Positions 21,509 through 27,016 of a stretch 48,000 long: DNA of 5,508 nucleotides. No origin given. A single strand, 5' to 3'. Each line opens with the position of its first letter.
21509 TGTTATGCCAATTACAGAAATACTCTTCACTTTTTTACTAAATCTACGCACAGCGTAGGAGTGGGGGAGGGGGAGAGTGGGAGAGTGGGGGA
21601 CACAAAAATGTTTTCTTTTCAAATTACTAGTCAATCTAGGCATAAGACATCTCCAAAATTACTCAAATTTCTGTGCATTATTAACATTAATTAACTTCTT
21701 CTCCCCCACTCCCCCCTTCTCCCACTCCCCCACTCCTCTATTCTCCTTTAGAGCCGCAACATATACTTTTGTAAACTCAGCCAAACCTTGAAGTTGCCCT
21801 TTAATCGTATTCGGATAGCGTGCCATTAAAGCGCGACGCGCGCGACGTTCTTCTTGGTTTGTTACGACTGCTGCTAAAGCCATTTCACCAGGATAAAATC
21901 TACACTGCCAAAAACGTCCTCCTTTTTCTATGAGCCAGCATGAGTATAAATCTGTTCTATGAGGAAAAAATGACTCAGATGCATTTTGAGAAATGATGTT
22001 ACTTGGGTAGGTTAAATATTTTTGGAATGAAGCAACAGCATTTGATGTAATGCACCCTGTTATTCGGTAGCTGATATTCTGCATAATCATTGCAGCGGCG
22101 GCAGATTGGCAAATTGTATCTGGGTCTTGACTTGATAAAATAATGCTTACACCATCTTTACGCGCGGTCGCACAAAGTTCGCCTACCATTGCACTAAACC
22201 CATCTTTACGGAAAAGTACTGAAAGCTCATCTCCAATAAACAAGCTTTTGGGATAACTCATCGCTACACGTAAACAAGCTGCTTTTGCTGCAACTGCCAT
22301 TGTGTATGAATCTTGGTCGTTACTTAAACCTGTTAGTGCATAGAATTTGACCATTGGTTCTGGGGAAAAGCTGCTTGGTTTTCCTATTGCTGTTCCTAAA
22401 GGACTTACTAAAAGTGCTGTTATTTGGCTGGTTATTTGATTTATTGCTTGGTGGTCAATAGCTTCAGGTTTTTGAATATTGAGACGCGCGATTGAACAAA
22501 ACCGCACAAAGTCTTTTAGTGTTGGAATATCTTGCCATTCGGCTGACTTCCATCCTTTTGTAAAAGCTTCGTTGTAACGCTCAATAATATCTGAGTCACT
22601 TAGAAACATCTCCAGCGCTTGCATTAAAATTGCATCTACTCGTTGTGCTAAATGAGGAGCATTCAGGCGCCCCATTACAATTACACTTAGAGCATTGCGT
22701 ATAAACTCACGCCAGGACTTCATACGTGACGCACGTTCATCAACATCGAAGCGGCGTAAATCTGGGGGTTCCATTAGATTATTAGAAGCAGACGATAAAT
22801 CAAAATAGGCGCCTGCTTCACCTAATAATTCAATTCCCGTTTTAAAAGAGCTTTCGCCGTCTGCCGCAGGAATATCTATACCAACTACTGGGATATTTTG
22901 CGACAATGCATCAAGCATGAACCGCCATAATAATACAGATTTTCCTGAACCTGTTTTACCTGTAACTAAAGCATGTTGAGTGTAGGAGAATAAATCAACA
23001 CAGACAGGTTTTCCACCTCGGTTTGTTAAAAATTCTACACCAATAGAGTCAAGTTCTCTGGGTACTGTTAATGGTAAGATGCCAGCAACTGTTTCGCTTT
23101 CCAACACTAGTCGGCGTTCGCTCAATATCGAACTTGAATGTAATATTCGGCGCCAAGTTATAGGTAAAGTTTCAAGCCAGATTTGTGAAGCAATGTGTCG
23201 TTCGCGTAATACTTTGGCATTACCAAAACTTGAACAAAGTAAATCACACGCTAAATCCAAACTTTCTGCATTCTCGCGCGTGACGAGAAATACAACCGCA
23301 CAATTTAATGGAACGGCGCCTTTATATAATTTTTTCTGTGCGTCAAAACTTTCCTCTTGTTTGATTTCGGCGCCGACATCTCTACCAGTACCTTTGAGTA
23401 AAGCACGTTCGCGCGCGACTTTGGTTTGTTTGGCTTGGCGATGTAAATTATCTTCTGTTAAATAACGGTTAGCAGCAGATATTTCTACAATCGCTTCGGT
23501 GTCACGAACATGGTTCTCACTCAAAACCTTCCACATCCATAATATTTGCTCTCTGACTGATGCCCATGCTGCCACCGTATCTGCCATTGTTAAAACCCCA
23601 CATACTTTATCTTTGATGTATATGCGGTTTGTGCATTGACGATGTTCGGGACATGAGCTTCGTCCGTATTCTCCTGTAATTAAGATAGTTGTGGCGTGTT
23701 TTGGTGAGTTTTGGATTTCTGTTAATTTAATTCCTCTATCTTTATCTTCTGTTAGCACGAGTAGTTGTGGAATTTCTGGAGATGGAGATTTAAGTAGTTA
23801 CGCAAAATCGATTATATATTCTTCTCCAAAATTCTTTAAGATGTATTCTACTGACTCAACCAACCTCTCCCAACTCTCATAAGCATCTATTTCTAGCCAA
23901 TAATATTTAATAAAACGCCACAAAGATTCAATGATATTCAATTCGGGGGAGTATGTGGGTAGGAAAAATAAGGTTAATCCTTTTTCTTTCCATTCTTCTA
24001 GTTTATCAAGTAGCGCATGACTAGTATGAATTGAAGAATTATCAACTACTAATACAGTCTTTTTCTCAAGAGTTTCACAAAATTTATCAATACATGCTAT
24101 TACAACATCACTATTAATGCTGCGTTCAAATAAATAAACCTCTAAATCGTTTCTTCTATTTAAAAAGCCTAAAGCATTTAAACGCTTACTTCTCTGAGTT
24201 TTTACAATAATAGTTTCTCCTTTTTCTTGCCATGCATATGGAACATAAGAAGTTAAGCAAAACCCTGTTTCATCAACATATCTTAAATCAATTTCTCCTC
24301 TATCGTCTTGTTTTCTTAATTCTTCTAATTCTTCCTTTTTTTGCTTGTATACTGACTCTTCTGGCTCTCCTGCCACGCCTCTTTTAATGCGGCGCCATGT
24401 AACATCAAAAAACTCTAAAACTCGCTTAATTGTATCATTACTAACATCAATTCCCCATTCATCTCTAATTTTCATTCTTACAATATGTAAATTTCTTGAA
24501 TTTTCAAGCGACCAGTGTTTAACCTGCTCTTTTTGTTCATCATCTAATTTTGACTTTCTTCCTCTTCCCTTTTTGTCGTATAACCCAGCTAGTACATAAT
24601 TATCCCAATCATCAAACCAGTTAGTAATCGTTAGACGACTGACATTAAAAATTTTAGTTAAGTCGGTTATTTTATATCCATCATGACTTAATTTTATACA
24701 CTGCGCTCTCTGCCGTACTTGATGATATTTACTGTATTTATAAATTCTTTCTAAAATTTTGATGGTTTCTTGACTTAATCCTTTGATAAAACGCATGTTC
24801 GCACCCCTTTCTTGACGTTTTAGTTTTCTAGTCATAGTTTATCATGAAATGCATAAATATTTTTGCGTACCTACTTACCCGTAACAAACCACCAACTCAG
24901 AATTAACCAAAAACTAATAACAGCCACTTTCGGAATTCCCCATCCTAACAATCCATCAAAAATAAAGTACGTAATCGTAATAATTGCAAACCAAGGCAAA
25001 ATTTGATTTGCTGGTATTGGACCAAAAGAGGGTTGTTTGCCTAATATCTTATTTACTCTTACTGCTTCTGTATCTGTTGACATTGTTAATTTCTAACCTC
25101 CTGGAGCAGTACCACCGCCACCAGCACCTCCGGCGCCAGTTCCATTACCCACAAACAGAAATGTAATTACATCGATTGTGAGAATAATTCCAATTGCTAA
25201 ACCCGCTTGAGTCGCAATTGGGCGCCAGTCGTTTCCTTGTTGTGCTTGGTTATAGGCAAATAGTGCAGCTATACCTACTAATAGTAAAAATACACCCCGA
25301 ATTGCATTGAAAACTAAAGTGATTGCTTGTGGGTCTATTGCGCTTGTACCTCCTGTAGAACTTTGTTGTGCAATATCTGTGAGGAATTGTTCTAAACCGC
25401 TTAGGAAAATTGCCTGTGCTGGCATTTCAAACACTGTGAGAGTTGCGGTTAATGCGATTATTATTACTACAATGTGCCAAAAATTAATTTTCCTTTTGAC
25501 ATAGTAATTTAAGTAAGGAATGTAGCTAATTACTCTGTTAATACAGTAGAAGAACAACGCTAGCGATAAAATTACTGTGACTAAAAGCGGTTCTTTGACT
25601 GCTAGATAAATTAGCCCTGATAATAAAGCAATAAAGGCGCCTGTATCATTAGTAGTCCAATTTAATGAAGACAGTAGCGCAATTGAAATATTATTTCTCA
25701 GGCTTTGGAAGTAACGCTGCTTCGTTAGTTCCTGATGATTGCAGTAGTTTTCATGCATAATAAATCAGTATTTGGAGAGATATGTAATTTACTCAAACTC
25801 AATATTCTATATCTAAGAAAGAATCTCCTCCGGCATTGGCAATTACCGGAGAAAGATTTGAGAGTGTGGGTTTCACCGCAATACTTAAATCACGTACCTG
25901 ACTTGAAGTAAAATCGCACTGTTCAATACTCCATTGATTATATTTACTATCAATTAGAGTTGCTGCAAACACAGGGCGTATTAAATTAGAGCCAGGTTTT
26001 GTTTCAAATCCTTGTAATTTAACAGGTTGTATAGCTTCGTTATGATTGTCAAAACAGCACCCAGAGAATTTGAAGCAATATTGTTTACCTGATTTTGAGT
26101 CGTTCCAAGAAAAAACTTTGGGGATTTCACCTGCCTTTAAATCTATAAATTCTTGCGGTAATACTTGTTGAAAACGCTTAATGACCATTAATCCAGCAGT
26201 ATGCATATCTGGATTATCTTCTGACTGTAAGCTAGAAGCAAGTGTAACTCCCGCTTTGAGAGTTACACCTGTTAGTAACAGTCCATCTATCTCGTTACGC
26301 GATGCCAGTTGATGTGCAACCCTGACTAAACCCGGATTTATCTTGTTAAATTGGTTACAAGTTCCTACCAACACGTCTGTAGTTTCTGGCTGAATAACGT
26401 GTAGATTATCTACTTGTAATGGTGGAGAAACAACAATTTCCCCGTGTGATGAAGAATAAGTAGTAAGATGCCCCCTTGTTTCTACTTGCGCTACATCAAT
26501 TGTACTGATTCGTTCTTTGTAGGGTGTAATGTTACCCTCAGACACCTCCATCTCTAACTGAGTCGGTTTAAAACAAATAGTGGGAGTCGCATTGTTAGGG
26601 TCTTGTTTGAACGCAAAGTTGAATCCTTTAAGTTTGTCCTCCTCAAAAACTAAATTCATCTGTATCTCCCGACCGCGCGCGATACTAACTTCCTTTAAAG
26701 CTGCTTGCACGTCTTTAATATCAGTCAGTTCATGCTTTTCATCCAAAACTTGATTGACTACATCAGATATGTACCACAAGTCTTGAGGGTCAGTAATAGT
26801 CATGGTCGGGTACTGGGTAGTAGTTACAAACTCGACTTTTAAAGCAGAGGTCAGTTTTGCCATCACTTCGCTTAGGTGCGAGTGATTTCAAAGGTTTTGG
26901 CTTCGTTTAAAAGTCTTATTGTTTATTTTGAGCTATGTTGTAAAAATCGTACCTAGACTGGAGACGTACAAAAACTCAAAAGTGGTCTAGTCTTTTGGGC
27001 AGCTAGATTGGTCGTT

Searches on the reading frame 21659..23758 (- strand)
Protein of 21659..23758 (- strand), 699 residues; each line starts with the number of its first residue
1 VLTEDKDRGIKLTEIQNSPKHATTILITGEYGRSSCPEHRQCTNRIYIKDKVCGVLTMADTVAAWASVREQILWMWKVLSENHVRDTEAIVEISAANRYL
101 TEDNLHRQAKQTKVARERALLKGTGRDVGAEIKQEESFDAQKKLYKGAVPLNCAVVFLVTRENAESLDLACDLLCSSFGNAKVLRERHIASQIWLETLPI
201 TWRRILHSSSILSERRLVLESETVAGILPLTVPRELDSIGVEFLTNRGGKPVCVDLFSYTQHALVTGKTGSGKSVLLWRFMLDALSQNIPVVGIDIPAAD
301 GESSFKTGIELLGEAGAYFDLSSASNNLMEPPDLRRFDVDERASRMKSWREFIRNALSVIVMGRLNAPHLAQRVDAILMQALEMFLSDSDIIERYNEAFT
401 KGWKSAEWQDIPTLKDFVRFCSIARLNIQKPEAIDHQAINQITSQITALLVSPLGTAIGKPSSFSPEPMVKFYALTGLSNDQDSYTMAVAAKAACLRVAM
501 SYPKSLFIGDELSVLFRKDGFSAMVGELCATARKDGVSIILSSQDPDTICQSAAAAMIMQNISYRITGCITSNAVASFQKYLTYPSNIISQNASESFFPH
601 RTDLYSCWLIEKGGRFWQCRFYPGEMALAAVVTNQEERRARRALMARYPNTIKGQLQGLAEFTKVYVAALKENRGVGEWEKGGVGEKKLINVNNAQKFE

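Call 9: search_protein_families(library=pfam, proteins=[window:21659-23758:-], max_evalue=0.001)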
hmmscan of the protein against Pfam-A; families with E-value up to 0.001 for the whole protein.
window:21659-23758:- (699 aa): 2 families
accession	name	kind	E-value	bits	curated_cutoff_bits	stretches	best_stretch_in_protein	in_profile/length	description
PF01580.24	FtsK_SpoIIIE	-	1.9e-05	24.7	24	1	247-290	26-69/221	FtsK/SpoIIIE family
PF01935.23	DUF87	-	0.00043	20.9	23.2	1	245-295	7-59/220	Helicase HerA, central domain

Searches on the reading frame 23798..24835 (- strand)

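Call 9: search_protein_families(library=pfam, proteins=[window:23798-24835:-], max_evalue=0.001)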
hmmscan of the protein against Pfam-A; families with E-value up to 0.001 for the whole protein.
window:23798-24835:- (345 aa): 6 families
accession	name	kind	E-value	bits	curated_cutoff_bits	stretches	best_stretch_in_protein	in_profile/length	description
PF13358.12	DDE_3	-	2e-36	125.5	28.6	1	184-323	2-143/146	DDE superfamily endonuclease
PF13565.12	HTH_32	-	5.2e-11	43.4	33.7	1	69-140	1-73/73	Homeodomain-like domain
PF13518.12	HTH_28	-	3.2e-08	33.9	25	1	42-93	1-52/52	Helix-turn-helix domain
PF13551.12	HTH_29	-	5.4e-08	33.3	28.1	1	43-102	1-63/64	Winged helix-turn helix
PF13384.12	HTH_23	-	7.5e-07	29.2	24.6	1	38-79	2-43/50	Homeodomain-like domain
PF02796.21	HTH_7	-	7.5e-06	26.4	23.8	0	42-70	10-38/45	Helix-turn-helix domain of resolvase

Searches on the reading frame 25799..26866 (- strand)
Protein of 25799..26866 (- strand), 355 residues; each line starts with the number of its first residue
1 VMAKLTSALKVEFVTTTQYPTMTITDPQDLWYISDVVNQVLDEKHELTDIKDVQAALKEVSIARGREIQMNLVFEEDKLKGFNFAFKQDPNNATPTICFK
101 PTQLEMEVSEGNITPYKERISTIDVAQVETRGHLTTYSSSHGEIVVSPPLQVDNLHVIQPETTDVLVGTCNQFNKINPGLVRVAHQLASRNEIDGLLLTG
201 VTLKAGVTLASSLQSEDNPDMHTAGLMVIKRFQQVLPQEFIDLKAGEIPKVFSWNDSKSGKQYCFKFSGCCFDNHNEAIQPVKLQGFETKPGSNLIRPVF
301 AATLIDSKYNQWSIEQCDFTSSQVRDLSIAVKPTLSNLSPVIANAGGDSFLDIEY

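Call 5: search_protein_families(library=pfam, proteins=[window:25799-26866:-], max_evalue=0.01)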
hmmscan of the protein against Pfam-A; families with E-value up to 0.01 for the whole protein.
window:25799-26866:- (355 aa): 0 families

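Call 60: search_protein_families(library=pfam, proteins=[window:25799-26866:-], max_evalue=5)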
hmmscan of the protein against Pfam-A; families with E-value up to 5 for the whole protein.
window:25799-26866:- (355 aa): 2 families
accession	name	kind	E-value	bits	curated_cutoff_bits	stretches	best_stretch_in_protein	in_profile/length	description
PF25190.1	Tad5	-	0.17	12.5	27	1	238-269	62-93/123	Type I Thoeris inhibitor Tad5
PF17574.7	TA_inhibitor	-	0.18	12.3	27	0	240-264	22-46/89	Inhibitor of toxin/antitoxin system (Gp4.5)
